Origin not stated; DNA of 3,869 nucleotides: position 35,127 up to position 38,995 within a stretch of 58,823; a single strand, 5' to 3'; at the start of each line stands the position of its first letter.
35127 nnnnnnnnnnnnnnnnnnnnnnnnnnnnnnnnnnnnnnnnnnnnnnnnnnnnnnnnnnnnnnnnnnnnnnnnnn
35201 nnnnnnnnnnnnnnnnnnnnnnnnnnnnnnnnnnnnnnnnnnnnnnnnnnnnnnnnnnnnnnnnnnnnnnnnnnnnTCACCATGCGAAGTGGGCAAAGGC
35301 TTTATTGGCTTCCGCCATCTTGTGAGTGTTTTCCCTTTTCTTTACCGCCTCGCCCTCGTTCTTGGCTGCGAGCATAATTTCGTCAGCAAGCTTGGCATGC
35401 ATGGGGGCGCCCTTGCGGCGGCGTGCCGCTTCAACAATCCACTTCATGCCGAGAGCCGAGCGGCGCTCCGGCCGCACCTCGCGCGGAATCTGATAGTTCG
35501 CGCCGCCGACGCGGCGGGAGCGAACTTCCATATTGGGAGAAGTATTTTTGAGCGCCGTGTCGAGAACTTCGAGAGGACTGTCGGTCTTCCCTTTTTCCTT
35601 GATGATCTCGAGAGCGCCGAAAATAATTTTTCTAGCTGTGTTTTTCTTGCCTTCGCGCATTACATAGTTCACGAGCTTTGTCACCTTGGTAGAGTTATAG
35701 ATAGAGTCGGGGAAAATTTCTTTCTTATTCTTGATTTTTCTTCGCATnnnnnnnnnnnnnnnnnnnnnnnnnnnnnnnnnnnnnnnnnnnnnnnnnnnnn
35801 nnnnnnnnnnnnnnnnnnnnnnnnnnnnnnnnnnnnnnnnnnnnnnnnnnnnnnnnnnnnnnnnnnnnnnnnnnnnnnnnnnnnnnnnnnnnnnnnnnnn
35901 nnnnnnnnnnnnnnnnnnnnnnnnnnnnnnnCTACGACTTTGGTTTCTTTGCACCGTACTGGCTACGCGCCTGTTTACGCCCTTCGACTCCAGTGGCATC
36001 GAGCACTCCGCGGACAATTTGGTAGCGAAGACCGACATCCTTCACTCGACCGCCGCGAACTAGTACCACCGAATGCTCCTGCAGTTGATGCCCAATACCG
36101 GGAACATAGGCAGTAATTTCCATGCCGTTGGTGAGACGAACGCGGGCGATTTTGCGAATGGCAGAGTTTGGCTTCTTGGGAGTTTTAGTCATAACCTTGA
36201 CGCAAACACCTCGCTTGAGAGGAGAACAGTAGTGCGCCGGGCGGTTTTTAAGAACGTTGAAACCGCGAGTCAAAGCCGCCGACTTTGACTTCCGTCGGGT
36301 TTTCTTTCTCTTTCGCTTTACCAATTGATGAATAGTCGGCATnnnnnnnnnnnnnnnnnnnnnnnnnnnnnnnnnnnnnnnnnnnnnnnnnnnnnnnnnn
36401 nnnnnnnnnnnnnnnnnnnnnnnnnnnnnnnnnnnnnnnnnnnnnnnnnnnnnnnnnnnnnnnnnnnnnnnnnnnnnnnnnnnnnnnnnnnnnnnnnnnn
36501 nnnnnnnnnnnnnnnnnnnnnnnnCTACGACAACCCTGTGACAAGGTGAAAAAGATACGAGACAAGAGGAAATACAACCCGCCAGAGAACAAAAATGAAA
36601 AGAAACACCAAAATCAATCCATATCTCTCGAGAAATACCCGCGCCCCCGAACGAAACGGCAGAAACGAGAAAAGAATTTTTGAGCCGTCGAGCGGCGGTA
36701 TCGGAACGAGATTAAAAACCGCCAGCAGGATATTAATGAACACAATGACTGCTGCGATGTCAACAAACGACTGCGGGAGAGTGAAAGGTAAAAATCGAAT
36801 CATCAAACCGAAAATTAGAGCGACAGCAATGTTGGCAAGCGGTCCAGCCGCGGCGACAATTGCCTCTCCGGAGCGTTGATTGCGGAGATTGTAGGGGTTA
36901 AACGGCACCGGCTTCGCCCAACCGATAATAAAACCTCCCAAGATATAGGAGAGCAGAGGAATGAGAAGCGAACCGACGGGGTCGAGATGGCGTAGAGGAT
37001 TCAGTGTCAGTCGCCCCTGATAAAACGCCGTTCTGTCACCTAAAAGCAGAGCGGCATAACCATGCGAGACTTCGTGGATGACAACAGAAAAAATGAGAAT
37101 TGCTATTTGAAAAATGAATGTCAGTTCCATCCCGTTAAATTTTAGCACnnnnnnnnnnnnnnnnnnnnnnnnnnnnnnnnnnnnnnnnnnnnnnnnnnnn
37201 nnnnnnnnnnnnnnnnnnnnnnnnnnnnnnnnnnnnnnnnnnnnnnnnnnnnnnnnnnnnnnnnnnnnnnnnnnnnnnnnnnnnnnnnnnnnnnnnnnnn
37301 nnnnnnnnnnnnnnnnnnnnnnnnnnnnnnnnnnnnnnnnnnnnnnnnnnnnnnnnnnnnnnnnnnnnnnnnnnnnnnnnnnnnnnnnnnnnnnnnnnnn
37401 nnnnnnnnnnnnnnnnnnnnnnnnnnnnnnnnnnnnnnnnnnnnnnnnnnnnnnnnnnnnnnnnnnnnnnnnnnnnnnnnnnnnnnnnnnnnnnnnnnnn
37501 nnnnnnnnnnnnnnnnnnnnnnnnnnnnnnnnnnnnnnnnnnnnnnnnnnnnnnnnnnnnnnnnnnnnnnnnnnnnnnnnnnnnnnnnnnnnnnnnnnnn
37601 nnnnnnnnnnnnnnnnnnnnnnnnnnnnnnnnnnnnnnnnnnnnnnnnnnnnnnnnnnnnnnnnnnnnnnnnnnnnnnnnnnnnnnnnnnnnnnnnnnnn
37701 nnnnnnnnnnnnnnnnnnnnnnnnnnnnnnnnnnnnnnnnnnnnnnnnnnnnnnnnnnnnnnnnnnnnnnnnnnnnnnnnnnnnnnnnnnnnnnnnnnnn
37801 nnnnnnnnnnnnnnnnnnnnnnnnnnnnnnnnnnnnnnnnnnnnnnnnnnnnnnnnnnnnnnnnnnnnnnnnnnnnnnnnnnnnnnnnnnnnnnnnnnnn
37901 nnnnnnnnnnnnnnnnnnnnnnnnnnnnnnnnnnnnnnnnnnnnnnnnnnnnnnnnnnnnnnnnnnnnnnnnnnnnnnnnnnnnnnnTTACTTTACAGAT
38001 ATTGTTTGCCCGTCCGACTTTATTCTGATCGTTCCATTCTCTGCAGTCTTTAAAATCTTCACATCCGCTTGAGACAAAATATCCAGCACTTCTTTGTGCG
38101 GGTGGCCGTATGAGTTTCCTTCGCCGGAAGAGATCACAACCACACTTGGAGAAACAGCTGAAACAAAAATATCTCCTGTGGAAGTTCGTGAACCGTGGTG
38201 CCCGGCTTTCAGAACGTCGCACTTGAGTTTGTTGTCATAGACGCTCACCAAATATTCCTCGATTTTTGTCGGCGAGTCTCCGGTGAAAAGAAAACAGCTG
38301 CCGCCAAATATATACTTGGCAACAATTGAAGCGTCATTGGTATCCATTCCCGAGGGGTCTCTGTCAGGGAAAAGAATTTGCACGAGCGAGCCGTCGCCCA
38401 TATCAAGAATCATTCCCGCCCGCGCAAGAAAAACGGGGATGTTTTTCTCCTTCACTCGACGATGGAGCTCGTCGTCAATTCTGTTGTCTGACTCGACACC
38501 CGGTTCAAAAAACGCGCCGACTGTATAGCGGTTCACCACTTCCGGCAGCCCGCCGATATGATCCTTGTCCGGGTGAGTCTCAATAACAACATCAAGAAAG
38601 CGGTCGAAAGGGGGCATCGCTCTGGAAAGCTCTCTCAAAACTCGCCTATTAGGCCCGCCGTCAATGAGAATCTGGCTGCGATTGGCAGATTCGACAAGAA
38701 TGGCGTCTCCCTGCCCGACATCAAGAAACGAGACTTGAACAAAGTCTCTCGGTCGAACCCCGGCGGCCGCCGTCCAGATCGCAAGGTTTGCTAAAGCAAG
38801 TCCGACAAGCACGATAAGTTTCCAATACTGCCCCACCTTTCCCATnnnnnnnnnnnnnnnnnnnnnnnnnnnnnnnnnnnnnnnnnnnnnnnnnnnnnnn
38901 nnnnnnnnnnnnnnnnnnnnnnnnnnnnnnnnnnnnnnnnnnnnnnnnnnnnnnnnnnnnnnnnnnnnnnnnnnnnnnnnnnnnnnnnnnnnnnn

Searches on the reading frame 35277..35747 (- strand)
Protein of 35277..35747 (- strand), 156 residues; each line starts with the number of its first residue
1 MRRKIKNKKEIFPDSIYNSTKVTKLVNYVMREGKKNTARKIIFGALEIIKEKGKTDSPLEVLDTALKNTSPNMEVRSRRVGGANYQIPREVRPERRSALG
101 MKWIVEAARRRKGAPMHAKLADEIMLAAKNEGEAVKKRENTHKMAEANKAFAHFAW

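Call 75: search_protein_families(library=pfam, proteins=[window:35277-35747:-])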
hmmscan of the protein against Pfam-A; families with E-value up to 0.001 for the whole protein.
window:35277-35747:- (156 aa): 1 family
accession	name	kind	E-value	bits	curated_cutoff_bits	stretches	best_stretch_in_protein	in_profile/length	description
PF00177.27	Ribosomal_S7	-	1.9e-57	193.5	24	1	1-149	1-148/148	Ribosomal protein S7p/S5e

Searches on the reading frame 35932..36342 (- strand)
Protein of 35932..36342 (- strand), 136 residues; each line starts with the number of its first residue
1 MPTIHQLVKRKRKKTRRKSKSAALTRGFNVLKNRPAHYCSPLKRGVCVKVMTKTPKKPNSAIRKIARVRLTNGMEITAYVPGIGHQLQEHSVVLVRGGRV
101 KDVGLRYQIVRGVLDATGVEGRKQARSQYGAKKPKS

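Call 75: search_protein_families(library=pfam, proteins=[window:35932-36342:-])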
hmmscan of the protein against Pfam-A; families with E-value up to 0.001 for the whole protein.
window:35932-36342:- (136 aa): 1 family
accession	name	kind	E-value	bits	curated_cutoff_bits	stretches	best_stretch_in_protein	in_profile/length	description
PF00164.32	Ribosom_S12_S23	-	2.1e-31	108.3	22.3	1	35-135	6-109/110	Ribosomal protein S12/S23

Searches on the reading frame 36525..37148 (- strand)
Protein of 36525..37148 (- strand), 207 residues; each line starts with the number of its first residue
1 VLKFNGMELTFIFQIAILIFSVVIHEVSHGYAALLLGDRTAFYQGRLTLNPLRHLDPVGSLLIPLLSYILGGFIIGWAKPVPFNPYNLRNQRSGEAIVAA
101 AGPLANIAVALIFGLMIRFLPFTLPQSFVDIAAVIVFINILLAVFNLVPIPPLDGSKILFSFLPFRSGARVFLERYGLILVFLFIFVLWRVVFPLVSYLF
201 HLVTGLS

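Call 75: search_protein_families(library=pfam, proteins=[window:36525-37148:-])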
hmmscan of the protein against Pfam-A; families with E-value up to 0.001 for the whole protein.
window:36525-37148:- (207 aa): 1 family
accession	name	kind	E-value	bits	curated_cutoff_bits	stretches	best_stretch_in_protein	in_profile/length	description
PF02163.28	Peptidase_M50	-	1.4e-14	54.4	27.2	2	127-174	158-205/221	Peptidase family M50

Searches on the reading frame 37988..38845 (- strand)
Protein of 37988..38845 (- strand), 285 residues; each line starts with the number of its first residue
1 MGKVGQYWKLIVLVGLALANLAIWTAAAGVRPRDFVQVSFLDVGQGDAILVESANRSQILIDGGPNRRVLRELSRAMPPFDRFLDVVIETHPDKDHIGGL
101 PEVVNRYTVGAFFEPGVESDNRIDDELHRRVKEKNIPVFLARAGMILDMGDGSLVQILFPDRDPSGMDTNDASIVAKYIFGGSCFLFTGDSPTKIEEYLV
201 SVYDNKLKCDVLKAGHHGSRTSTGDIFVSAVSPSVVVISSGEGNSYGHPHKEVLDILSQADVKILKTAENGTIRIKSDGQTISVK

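Call 83: search_protein_families(library=pfam, proteins=[window:37988-38845:-])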
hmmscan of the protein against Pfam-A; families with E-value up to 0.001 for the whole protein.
window:37988-38845:- (285 aa): 2 families
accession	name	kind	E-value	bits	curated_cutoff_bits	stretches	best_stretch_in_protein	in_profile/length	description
PF00753.33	Lactamase_B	-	1.5e-10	41.8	22.7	1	42-239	2-193/196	Metallo-beta-lactamase superfamily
PF12706.13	Lactamase_B_2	-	0.00058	20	27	1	59-117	3-66/200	Beta-lactamase superfamily domain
